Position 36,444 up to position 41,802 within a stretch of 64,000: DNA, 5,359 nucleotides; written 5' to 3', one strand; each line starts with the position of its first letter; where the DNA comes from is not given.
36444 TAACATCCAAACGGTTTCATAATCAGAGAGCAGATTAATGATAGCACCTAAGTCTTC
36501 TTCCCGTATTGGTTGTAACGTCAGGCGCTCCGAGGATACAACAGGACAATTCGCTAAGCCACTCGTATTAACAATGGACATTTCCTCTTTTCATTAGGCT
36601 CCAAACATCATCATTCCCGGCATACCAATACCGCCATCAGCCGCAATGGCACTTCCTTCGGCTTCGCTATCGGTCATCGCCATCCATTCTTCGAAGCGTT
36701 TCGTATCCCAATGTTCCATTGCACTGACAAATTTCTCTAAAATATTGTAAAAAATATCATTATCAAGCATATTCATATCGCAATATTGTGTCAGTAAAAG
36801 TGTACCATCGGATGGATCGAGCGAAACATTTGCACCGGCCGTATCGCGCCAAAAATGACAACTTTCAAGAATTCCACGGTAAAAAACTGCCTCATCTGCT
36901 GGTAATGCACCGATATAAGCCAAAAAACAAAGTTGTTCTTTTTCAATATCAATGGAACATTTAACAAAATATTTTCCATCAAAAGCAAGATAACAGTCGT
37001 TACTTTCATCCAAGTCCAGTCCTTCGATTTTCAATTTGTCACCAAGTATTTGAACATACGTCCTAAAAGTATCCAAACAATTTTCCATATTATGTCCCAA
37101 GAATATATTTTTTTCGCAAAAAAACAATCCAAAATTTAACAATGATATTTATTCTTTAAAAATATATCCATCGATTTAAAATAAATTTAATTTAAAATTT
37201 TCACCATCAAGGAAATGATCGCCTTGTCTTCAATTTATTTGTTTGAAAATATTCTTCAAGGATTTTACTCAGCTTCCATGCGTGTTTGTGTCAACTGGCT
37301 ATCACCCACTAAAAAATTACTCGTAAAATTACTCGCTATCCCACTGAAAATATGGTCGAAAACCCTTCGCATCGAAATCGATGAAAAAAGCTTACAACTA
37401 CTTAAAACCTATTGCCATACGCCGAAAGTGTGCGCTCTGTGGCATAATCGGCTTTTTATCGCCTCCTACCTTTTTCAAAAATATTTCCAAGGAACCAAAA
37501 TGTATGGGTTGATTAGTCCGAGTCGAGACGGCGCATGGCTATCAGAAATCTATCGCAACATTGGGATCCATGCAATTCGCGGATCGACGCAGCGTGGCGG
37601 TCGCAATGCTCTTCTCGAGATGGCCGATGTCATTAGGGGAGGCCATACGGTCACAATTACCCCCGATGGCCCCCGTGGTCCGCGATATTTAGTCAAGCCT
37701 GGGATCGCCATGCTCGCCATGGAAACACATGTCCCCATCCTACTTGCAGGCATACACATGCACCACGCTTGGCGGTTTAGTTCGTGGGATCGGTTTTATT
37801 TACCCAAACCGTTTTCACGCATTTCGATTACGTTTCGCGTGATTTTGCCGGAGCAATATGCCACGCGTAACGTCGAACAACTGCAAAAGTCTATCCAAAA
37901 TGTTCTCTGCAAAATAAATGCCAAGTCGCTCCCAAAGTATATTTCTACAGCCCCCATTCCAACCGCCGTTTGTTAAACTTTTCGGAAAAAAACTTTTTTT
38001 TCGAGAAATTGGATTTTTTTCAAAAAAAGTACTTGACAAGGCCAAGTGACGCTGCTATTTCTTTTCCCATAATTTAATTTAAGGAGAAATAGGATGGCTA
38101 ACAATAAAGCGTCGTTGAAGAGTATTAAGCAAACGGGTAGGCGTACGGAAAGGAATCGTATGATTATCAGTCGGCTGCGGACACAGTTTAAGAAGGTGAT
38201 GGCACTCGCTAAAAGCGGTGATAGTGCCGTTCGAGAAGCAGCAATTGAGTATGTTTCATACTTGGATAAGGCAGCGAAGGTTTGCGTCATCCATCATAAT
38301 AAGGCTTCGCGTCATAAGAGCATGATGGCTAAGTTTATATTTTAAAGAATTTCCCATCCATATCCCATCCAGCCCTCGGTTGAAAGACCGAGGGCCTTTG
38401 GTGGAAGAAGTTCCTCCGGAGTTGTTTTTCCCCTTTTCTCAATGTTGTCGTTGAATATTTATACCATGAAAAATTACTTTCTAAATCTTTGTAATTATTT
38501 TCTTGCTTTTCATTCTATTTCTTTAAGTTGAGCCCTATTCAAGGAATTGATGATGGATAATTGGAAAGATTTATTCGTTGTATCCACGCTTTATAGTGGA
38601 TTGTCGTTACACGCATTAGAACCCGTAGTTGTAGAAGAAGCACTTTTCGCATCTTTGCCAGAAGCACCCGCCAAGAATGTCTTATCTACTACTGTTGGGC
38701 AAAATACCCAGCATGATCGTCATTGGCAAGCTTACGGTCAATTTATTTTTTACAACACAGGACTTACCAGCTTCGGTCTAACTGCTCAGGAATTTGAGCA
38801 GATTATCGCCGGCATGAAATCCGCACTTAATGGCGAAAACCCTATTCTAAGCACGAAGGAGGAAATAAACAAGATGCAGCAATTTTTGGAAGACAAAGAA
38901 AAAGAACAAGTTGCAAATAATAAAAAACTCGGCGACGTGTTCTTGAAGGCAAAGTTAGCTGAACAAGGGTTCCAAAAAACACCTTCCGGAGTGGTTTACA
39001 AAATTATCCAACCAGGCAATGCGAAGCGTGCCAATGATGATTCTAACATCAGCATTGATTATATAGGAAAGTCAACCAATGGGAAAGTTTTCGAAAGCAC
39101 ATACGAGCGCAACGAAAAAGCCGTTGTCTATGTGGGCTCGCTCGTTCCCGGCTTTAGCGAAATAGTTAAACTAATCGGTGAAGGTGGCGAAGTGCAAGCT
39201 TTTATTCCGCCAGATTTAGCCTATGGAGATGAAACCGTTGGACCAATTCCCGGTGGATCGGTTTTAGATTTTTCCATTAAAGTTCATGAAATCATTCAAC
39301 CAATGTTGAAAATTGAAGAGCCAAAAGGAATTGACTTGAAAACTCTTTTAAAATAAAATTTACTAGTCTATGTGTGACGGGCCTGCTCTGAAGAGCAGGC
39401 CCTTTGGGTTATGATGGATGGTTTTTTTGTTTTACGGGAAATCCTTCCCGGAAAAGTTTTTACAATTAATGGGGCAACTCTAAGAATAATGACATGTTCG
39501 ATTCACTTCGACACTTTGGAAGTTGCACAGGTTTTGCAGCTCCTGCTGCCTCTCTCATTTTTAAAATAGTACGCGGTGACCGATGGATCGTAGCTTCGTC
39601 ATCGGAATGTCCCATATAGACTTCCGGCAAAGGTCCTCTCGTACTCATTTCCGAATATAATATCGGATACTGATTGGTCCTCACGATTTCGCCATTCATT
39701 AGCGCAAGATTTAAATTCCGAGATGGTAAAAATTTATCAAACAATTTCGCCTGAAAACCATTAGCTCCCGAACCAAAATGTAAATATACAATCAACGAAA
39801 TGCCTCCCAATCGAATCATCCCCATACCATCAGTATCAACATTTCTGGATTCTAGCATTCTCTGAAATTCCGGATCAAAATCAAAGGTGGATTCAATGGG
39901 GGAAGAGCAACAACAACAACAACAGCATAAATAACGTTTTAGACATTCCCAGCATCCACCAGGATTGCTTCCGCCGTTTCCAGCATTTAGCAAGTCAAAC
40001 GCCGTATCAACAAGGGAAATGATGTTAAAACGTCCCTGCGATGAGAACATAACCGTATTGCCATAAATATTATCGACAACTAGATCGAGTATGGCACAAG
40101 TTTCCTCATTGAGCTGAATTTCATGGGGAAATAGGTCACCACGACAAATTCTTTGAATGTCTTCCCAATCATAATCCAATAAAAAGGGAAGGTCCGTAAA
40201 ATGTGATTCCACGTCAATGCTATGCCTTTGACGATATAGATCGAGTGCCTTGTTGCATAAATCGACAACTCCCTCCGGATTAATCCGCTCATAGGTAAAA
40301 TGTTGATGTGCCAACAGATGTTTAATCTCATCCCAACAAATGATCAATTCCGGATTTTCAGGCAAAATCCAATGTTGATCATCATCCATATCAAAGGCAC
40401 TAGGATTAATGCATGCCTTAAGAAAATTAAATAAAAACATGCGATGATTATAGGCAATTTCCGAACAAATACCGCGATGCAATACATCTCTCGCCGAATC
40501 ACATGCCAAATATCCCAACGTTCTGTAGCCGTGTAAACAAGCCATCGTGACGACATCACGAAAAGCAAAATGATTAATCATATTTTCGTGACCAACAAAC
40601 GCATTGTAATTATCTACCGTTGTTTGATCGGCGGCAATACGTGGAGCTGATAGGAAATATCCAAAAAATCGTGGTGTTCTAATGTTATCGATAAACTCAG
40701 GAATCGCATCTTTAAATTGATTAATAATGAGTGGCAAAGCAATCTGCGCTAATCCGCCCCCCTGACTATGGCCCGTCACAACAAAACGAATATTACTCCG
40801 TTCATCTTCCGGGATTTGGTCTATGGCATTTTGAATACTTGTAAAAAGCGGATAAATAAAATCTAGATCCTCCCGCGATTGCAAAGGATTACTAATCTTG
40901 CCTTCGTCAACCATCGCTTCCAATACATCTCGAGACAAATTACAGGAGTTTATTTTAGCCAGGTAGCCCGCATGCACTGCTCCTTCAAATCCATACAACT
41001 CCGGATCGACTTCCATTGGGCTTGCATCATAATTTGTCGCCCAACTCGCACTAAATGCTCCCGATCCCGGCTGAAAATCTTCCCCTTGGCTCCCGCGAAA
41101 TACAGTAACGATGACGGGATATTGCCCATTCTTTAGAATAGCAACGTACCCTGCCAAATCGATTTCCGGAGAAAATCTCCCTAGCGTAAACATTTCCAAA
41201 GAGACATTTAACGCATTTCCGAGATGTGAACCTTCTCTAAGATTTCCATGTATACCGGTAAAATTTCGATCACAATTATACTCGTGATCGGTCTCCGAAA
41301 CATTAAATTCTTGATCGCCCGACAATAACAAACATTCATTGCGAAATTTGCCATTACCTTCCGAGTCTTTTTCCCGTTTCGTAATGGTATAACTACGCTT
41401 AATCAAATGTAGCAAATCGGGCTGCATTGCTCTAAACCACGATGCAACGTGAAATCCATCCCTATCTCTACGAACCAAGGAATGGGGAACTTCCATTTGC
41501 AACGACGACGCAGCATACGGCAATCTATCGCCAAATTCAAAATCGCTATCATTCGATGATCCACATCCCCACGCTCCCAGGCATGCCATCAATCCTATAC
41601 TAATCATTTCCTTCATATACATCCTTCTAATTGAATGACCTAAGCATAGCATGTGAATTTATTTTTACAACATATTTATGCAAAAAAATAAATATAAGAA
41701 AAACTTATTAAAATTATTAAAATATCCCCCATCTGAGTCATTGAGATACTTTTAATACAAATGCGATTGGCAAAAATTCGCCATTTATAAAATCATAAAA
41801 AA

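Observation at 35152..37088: T3S chaperone directly upstream of two tandem GNAT acetyltransferases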

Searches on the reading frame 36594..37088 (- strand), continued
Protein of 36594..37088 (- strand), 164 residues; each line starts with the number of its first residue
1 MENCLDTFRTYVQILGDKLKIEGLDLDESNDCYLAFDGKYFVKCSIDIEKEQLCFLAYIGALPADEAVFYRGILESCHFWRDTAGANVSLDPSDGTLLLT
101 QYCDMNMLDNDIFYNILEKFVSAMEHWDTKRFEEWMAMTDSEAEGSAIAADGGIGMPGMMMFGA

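Call 77: predict_structure(alignment_id=A4)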
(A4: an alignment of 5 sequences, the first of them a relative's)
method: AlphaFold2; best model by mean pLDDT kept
length: 617 residues; sequences in the alignment: 5
mean_pLDDT: 60.9   pTM: 0.45
mean pLDDT of the five models: 60.9, 60.1, 56.7, 54.2, 45.9
residues with pLDDT >= 90: 0; 70-90: 206; 50-70: 243; < 50: 168
segments of 3 or more residues with pLDDT < 50: 1-8, 29-34, 38-41, 49-55, 69-89, 107-110, 140-158, 224-248, 253-256, 294-329, 364-369, 482-493, 590-594, 614-617
pLDDT, mean of each block of 10 residues (from residue 1): 39 64 56 46 52 45 52 44 42 52 51 63 64 53 33 38 78 82 68 72 72 70 46 36 41 52 65 73 68 48 29 31 39 62 61 64 50 58 74 60 64 86 85 84 82 70 83 70 42 62 54 74 87 77 74 80 83 75 69 57 76 46
secondary structure, 60 per line:
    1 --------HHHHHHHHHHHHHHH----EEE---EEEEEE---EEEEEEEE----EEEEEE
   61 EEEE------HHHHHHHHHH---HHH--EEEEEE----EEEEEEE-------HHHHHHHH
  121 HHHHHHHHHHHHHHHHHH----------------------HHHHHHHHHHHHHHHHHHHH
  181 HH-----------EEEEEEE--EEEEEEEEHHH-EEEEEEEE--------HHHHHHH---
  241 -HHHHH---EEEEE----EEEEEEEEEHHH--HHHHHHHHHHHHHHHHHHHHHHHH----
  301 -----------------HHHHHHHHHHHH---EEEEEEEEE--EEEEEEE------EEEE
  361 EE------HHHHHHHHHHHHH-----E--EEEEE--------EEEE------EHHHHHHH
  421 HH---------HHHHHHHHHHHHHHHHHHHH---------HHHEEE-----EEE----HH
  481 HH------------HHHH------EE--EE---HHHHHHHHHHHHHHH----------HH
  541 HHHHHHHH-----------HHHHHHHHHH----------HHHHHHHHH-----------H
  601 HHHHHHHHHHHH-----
elements in order (helices of 4 or more, strands of 3 or more residues): H9-23 E28-30 E34-39 E43-50 E55-64 H71-80 E89-94 E99-105 H113-138 H161-182 E194-200 E203-210 E215-222 H231-237 H242-246 E250-254 E259-267 H273-296 H318-329 E333-341 E344-350 E357-362 H369-381 E390-394 E403-406 H414-422 H432-451 E464-466 E472-474 H479-482 H495-498 H514-528 H539-548 H560-569 H580-588 H600-612

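Call 82: search_protein_families(library=padloc, proteins=[window:36594-37088:-], max_evalue=0.01)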
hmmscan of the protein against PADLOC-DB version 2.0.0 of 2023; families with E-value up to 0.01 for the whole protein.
window:36594-37088:- (164 aa): 0 families

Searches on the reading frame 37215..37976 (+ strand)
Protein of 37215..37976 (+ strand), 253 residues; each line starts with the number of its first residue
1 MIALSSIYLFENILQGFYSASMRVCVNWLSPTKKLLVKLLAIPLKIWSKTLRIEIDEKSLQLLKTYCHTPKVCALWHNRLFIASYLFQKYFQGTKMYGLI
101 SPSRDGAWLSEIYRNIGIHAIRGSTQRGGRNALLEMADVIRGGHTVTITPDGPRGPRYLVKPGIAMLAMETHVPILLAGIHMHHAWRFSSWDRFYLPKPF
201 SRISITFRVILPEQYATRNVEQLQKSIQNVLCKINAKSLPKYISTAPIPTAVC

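Call 3: search_protein_families(library=pfam, proteins=[window:37215-37976:+], max_evalue=0.1)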
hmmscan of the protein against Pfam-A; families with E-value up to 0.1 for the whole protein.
window:37215-37976:+ (253 aa): 1 family
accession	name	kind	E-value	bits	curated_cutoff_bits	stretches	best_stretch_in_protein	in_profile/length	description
PF04028.18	DUF374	-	5.2e-24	84.1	26.8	1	90-157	2-69/69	Domain of unknown function (DUF374)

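Call 4: search_protein_families(library=ncbifam, proteins=[window:37215-37976:+], max_evalue=0.1)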
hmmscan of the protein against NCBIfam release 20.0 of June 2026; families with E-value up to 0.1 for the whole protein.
window:37215-37976:+ (253 aa): 0 families

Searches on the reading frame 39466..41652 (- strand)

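Call 3: search_protein_families(library=pfam, proteins=[window:39466-41652:-], max_evalue=0.1)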
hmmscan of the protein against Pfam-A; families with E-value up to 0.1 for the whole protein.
window:39466-41652:- (728 aa): 2 families
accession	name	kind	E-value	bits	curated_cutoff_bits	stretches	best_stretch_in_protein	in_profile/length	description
PF01764.32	Lipase_3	-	2.6e-05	24.6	22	1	202-315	11-90/140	Lipase (class 3)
PF21971.1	LINC-PINT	-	0.024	15.7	27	1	569-593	31-55/87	Transcriptional regulator PINT87aa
